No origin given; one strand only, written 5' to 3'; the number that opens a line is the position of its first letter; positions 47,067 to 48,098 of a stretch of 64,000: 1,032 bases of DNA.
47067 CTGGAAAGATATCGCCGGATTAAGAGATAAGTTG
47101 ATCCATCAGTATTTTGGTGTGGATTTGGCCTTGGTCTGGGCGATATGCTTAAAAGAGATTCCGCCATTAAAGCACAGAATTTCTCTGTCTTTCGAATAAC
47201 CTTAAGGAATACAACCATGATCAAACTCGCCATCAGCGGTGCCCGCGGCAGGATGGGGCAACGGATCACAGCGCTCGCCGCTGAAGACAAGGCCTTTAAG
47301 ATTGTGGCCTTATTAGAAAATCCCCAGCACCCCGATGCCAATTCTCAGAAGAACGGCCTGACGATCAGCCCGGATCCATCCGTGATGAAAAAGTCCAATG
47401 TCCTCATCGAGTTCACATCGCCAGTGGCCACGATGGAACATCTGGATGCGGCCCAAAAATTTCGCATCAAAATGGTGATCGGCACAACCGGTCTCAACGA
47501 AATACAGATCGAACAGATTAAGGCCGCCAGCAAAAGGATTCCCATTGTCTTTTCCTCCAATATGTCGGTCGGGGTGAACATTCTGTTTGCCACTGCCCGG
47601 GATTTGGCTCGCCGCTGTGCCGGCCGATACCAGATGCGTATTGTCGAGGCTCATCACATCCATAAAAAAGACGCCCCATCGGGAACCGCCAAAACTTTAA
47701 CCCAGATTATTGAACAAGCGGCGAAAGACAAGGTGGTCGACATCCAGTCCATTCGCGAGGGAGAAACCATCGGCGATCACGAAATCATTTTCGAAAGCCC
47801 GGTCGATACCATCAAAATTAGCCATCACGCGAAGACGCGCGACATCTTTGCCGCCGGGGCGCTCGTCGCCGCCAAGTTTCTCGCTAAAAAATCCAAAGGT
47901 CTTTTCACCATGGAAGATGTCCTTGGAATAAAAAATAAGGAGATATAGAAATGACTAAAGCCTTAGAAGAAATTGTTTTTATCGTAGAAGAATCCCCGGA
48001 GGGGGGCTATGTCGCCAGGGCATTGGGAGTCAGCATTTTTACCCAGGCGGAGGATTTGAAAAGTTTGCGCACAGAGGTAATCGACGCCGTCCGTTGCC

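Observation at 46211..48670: Intact dapB bracketed by two toxin-antitoxin modules and by decayed copies of its own 5' and 3' ends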

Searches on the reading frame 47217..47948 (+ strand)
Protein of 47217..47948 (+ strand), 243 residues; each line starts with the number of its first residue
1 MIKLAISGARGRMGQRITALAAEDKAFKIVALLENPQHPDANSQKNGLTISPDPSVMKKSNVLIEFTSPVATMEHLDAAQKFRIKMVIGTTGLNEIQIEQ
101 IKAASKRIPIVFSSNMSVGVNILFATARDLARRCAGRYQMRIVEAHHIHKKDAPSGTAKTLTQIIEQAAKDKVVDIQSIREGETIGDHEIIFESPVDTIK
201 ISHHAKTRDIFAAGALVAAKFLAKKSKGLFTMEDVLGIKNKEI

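Call 3: search_protein_families(library=pfam, proteins=[window:47217-47948:+], max_evalue=0.01)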
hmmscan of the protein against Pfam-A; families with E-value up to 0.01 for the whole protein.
window:47217-47948:+ (243 aa): 2 families
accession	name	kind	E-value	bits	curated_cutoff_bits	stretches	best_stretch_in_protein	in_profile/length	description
PF05173.19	DapB_C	-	6.5e-38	130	27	1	119-236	1-121/121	Dihydrodipicolinate reductase, C-terminus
PF01113.26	DapB_N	-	7.7e-29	100.7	25.6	1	2-116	1-124/124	Dihydrodipicolinate reductase, N-terminus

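Call 5: find_encoding_contigs(protein=window:47217-47948:+, flank=10000, max_places=10)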
Protein window:47217-47948:+ (243 aa): 3 contigs read that carry it; 2 places shown.
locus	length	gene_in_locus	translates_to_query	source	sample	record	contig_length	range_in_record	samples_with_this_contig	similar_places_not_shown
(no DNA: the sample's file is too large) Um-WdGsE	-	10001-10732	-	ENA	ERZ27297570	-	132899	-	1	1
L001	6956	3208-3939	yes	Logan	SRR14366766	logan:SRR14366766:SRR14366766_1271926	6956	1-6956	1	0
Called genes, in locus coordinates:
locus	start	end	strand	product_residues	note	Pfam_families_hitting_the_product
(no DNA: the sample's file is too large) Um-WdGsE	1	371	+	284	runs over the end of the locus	PF00696:AA_kinase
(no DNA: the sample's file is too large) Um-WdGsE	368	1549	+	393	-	PF00202:Aminotran_3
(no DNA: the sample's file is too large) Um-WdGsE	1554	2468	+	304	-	PF02729:OTCace_N, PF00185:OTCace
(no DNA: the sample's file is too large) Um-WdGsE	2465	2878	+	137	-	PF22302:DUF6968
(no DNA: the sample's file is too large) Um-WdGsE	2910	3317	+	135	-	-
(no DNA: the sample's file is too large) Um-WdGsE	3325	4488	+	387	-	PF00764:Arginosuc_synth, PF20979:Arginosuc_syn_C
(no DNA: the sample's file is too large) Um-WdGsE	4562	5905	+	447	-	PF00206:Lyase_1, PF14698:ASL_C2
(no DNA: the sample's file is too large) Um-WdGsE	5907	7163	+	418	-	PF00278:Orn_DAP_Arg_deC, PF01168:Ala_racemase_N (weak), PF02784:Orn_Arg_deC_N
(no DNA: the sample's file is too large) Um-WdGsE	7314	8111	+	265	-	PF01678:DAP_epimerase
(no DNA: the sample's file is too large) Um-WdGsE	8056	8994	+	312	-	PF00701:DHDPS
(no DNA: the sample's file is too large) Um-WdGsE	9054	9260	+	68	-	-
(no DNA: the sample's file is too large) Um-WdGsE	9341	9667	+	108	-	PF01909:NTP_transf_2, PF18765:Polbeta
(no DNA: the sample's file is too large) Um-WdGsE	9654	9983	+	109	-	PF01934:HepT-like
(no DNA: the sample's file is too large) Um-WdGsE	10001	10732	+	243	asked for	PF01113:DapB_N, PF05173:DapB_C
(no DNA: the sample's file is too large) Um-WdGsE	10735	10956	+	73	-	-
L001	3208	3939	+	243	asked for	PF01113:DapB_N, PF05173:DapB_C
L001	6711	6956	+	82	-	?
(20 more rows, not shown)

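Call 6: find_homologous_proteins(query=window:47217-47945:+, max_evalue=1e-20)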
Query window:47217-47945:+ (243 aa): 7717 proteins with E <= 1e-20 among 8000 candidates; the best 120 are listed.
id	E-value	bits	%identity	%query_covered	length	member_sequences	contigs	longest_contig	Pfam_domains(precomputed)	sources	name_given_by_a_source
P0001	6.7e-150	515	100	100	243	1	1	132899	PF01113.27,PF05173.20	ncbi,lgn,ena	-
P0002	3.2e-99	349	68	98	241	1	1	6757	PF01113.27,PF05173.20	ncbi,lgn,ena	-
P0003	4.5e-99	349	70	97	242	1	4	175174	PF01113.27,PF05173.20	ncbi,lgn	-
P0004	1.2e-97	344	69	97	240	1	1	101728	PF01113.27,PF05173.20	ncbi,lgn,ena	-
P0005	7.2e-97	342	68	97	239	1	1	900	PF01113.27,PF05173.20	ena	-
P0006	1.8e-96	340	69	98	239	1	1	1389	PF01113.27,PF05173.20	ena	-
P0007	1.6e-95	337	65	98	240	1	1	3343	PF01113.27,PF05173.20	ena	-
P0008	1.7e-95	337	66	98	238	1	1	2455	PF01113.27,PF05173.20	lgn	-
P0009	1.8e-95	337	68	98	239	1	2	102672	PF01113.27,PF05173.20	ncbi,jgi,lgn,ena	-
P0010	1.9e-95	337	65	99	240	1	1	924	PF01113.27,PF05173.20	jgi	jgi:4-hydroxy-tetrahydrodipicolinate reductase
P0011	4.4e-95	336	69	98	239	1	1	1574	PF01113.27,PF05173.20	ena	-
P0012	5.8e-95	335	66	98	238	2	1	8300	PF01113.27,PF05173.20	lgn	-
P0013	7.2e-95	335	65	98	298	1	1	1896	PF01113.27,PF05173.20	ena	-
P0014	1.6e-94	334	66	98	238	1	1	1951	PF01113.27,PF05173.20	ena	-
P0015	2.1e-94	333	65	98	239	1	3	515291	PF01113.27,PF05173.20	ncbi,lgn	-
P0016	3.4e-94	333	66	98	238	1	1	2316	PF01113.27,PF05173.20,PF03447.23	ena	-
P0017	5.2e-94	332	64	98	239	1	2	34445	PF01113.27,PF05173.20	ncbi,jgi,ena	-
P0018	1.7e-93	331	65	98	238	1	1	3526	PF01113.27,PF05173.20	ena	-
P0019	1.9e-93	330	65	98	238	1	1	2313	PF01113.27,PF05173.20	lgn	-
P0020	6.3e-93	329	64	98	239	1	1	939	PF01113.27,PF05173.20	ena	-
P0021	8.8e-93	328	64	98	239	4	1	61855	PF01113.27,PF05173.20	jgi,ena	-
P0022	1.1e-92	328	64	98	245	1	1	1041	PF01113.27,PF05173.20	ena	-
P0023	1.7e-92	327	67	98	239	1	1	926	PF01113.27,PF05173.20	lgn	-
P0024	2.7e-92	327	64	97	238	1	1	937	PF01113.27,PF05173.20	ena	-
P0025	3.6e-92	326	66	98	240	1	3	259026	PF01113.27,PF05173.20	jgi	-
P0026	9.5e-92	325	64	98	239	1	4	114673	PF01113.27,PF05173.20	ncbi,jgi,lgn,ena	-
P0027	1.0e-91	325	66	98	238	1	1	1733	PF01113.27,PF05173.20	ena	-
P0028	1.4e-91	324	63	98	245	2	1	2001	PF01113.27,PF05173.20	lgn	-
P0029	1.5e-91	324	64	98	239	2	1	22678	PF01113.27,PF05173.20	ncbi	-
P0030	1.8e-91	324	62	98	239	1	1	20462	PF01113.27,PF05173.20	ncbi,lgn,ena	-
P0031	3.5e-91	323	66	98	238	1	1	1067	PF01113.27,PF05173.20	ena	-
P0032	4.1e-91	323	66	98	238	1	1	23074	PF01113.27,PF05173.20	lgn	-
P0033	1.1e-90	321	64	98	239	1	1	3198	PF01113.27,PF05173.20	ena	-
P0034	1.1e-90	321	65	98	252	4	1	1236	PF01113.27,PF05173.20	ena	-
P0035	1.2e-90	321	66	98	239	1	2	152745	PF01113.27,PF05173.20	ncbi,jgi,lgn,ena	-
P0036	1.7e-90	321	65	98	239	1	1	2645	PF01113.27,PF05173.20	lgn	-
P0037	1.8e-90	321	64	98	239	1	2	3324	PF01113.27,PF05173.20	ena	-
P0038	1.8e-90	321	63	98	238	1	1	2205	PF01113.27,PF05173.20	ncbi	-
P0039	2.1e-90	320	64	98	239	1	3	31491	PF01113.27,PF05173.20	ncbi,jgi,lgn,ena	-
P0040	3.1e-90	320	65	98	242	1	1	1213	PF01113.27,PF05173.20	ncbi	-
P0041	3.5e-90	320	63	98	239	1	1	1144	PF01113.27,PF05173.20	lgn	-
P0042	3.9e-90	320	63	98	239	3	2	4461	PF01113.27,PF05173.20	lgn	-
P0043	4.4e-90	319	64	98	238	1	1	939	PF01113.27,PF05173.20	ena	-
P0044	5.0e-90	319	64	98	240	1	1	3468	PF01113.27,PF05173.20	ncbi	-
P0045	6.0e-90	319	65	97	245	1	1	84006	PF01113.27,PF05173.20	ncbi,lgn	-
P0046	8.4e-90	318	64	97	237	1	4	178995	PF01113.27,PF05173.20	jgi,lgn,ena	-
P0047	1.2e-89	318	64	98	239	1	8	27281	PF01113.27,PF05173.20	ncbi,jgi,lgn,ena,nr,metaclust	ncbi:MAG: 4-hydroxy-tetrahydrodipicolinate reductase [Omnitrophica WOR_2 bacterium RIFCSPHIGHO2_01_F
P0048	1.5e-89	318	63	98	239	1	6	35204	PF01113.27,PF05173.20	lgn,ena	-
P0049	1.5e-89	318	63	98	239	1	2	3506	PF01113.27,PF05173.20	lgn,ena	-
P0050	1.9e-89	317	65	98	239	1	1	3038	PF01113.27,PF05173.20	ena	-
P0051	3.3e-89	317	64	98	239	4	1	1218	PF01113.27,PF05173.20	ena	-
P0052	3.9e-89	316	63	98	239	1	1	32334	PF01113.27,PF05173.20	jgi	jgi:4-hydroxy-tetrahydrodipicolinate reductase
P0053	4.0e-89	316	64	98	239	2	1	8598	PF01113.27,PF05173.20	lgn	-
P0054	4.3e-89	316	64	98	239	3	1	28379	PF01113.27,PF05173.20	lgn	-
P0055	8.6e-89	315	64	98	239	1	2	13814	PF01113.27,PF05173.20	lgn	-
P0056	9.0e-89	315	64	98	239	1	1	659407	PF01113.27,PF05173.20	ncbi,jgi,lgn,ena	ncbi:MAG: 4-hydroxy-tetrahydrodipicolinate reductase [Candidatus Omnitrophota bacterium]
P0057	1.0e-88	315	64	98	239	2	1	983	PF01113.27,PF05173.20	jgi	jgi:4-hydroxy-tetrahydrodipicolinate reductase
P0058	1.4e-88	314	64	98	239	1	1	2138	PF01113.27,PF05173.20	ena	-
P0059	2.0e-88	314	64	98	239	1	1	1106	PF01113.27,PF05173.20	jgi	-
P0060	2.5e-88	314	63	98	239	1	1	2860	PF01113.27,PF05173.20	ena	-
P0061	4.0e-88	313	62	98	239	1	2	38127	PF01113.27,PF05173.20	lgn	-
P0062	4.6e-88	313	63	98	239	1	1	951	PF01113.27,PF05173.20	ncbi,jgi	-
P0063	4.8e-88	313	63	98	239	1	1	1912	PF01113.27,PF05173.20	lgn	-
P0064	7.6e-88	312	63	97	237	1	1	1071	PF01113.27,PF05173.20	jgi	jgi:4-hydroxy-tetrahydrodipicolinate reductase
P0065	8.4e-88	312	63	98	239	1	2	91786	PF01113.27,PF05173.20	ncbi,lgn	-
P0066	8.9e-88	312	64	98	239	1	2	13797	PF01113.27,PF05173.20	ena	-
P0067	9.2e-88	312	63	98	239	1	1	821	PF01113.27,PF05173.20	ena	-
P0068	9.3e-88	312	63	98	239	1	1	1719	PF01113.27,PF05173.20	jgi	jgi:4-hydroxy-tetrahydrodipicolinate reductase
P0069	9.8e-88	312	64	98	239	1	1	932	PF01113.27,PF05173.20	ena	-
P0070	1.1e-87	312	64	98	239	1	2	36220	PF01113.27,PF05173.20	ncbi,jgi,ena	-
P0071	1.3e-87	311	64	98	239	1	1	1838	PF01113.27,PF05173.20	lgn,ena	-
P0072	1.5e-87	311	63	98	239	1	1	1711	PF01113.27,PF05173.20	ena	-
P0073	1.6e-87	311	63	98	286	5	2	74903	PF01113.27,PF05173.20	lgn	-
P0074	1.6e-87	311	64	97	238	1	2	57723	PF01113.27,PF05173.20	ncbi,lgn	-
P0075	1.6e-87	311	64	98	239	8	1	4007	PF01113.27,PF05173.20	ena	-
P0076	1.7e-87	311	63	98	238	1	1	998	PF01113.27,PF05173.20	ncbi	-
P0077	1.9e-87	311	61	98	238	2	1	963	PF01113.27,PF05173.20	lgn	-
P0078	2.2e-87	311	62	98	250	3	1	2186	PF01113.27,PF05173.20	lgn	-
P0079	3.0e-87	310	65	98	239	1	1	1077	PF01113.27,PF05173.20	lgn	-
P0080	3.4e-87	310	62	98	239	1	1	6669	PF01113.27,PF05173.20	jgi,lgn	-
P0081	3.7e-87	310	64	98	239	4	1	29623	PF01113.27,PF05173.20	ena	-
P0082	3.8e-87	310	61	98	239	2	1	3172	PF01113.27,PF05173.20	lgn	-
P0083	3.9e-87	310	61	98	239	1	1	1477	PF01113.27,PF05173.20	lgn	-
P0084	4.3e-87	310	62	98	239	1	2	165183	PF01113.27,PF05173.20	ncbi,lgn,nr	ncbi:MAG: 4-hydroxy-tetrahydrodipicolinate reductase [Candidatus Omnitrophota bacterium]|nr:4-hydrox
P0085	4.4e-87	310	62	98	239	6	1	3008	PF01113.27,PF05173.20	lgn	-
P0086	4.5e-87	310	62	98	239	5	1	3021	PF01113.27,PF05173.20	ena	-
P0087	4.7e-87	309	62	99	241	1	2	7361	PF01113.27,PF05173.20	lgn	-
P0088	4.8e-87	309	64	98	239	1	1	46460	PF01113.27,PF05173.20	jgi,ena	-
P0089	4.8e-87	309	63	98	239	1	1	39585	PF01113.27,PF05173.20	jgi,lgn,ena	-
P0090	5.0e-87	309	62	98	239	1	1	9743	PF01113.27,PF05173.20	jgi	jgi:4-hydroxy-tetrahydrodipicolinate reductase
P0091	5.2e-87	309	64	97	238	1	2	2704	PF01113.27,PF05173.20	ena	-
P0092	5.8e-87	309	64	98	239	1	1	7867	PF01113.27,PF05173.20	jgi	jgi:4-hydroxy-tetrahydrodipicolinate reductase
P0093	6.0e-87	309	64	97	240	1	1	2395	PF01113.27,PF05173.20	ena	-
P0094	6.1e-87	309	64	98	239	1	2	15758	PF01113.27,PF05173.20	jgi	jgi:4-hydroxy-tetrahydrodipicolinate reductase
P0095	6.2e-87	309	63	97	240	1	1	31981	PF01113.27,PF05173.20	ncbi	-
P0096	6.4e-87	309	62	98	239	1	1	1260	PF01113.27,PF05173.20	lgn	-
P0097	6.9e-87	309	62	98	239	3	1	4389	PF01113.27,PF05173.20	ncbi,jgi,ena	-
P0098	6.9e-87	309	63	98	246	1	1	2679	PF01113.27,PF05173.20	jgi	jgi:4-hydroxy-tetrahydrodipicolinate reductase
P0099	8.0e-87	309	62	98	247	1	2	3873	PF01113.27,PF05173.20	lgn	-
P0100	8.1e-87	309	64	97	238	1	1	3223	PF01113.27,PF05173.20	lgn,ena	-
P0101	8.2e-87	309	64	98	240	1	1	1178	PF01113.27,PF05173.20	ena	-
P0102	1.0e-86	308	63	98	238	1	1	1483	PF01113.27,PF05173.20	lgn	-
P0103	1.1e-86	308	63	98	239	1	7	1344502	PF01113.27,PF05173.20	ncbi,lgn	-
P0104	1.1e-86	308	63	98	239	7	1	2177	PF01113.27,PF05173.20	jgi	jgi:4-hydroxy-tetrahydrodipicolinate reductase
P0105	1.2e-86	308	62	98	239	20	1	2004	PF01113.27,PF05173.20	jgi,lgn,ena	-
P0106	1.2e-86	308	60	98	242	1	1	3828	PF01113.27,PF05173.20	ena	-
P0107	1.3e-86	308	62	98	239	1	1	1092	PF01113.27,PF05173.20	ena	-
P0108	1.4e-86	308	63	98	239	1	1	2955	PF01113.27,PF05173.20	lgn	-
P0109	1.5e-86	308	64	98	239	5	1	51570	PF01113.27,PF05173.20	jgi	jgi:4-hydroxy-tetrahydrodipicolinate reductase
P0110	1.5e-86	308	62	98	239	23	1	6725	PF01113.27,PF05173.20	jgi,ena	-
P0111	2.1e-86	307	64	98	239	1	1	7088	PF01113.27,PF05173.20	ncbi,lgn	-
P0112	2.1e-86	307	63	98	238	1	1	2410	PF01113.27,PF05173.20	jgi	jgi:4-hydroxy-tetrahydrodipicolinate reductase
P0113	2.1e-86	307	64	98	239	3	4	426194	PF01113.27,PF05173.20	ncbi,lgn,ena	-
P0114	2.2e-86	307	63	98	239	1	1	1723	PF01113.27,PF05173.20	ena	-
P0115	2.2e-86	307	63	98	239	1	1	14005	PF01113.27,PF05173.20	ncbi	-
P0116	2.3e-86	307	63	98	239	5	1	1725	PF01113.27,PF05173.20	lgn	-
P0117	2.4e-86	307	61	98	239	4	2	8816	PF01113.27,PF05173.20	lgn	-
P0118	2.9e-86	307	62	98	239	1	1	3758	PF01113.27,PF05173.20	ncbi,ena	-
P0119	3.1e-86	307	61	98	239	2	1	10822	PF01113.27,PF05173.20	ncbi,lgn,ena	-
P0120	3.3e-86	307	64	98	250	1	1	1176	PF01113.27,PF05173.20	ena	-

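Call 7: find_encoding_contigs(protein=P0003, flank=6000, max_places=3)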
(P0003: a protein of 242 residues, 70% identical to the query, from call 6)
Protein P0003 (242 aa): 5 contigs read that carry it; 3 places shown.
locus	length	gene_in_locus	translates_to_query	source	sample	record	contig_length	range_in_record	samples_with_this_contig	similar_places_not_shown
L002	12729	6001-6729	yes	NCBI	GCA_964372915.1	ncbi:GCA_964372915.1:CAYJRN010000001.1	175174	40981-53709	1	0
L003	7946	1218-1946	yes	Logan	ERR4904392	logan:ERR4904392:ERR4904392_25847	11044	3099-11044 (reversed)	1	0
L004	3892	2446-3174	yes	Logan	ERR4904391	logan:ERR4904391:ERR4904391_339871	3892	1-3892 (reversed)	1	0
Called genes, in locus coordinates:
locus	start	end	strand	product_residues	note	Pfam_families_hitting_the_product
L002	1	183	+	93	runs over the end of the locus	PF04365:BrnT_toxin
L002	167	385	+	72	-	-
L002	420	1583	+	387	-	PF00764:Arginosuc_synth, PF20979:Arginosuc_syn_C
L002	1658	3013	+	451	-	PF00206:Lyase_1, PF14698:ASL_C2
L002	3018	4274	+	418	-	PF00278:Orn_DAP_Arg_deC, PF01168:Ala_racemase_N (weak), PF02784:Orn_Arg_deC_N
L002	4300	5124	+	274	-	PF01678:DAP_epimerase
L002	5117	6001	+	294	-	PF00701:DHDPS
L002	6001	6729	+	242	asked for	PF01113:DapB_N, PF05173:DapB_C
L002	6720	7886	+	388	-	PF00155:Aminotran_1_2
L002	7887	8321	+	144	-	PF01288:HPPK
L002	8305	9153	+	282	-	PF02569:Pantoate_ligase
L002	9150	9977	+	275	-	PF01408:GFO_IDH_MocA, PF03807:F420_oxidored (faint), PF03435:Sacchrp_dh_NADP (weak), PF03447:NAD_binding_3, PF01958:Asp_DH_C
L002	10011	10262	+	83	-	-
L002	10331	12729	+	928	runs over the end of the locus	PF02463:SMC_N (faint), PF03193:RsgA_GTPase (faint), PF13191:AAA_16 (faint), PF13304:AAA_21 (faint), PF13401:AAA_22 (faint), PF17760:UvrA_inter, PF17755:UvrA_DNA-bind, PF00005:ABC_tran (weak), +4 more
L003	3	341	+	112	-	?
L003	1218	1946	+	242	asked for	PF01113:DapB_N, PF05173:DapB_C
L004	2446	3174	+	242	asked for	PF01113:DapB_N, PF05173:DapB_C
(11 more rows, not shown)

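Call 8: find_encoding_contigs(protein=P0004, flank=6000, max_places=3)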
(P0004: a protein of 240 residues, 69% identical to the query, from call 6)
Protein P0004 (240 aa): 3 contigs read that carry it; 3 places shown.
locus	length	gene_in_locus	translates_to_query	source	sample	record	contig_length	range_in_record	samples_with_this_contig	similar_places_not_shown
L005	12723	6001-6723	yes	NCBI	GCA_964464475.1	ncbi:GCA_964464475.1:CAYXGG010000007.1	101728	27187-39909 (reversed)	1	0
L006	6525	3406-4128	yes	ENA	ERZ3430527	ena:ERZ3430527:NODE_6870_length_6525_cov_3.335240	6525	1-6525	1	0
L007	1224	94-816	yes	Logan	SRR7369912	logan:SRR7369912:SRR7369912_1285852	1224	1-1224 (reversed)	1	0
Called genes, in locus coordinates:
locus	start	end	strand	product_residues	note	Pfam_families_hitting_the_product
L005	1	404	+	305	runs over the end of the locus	PF02729:OTCace_N, PF00185:OTCace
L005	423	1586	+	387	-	PF00764:Arginosuc_synth, PF20979:Arginosuc_syn_C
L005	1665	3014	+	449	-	PF00206:Lyase_1, PF14698:ASL_C2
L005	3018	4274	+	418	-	PF00278:Orn_DAP_Arg_deC, PF01168:Ala_racemase_N (weak), PF02784:Orn_Arg_deC_N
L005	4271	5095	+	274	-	PF01678:DAP_epimerase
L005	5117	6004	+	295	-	PF00701:DHDPS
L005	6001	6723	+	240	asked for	PF01113:DapB_N, PF05173:DapB_C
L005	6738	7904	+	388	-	PF00155:Aminotran_1_2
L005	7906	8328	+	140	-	PF01288:HPPK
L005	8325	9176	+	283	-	PF02569:Pantoate_ligase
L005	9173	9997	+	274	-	PF01408:GFO_IDH_MocA (weak), PF02826:2-Hacid_dh_C (weak), PF03447:NAD_binding_3, PF01958:Asp_DH_C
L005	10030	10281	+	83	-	-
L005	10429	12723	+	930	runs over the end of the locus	PF02463:SMC_N (faint), PF03193:RsgA_GTPase (faint), PF13191:AAA_16 (faint), PF13401:AAA_22 (faint), PF13555:AAA_29 (faint), PF17760:UvrA_inter, PF17755:UvrA_DNA-bind, PF00005:ABC_tran (weak), +3 more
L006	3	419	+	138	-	?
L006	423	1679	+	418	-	PF00278:Orn_DAP_Arg_deC, PF01168:Ala_racemase_N (weak), PF02784:Orn_Arg_deC_N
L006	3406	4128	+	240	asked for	PF01113:DapB_N, PF05173:DapB_C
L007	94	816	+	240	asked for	PF01113:DapB_N, PF05173:DapB_C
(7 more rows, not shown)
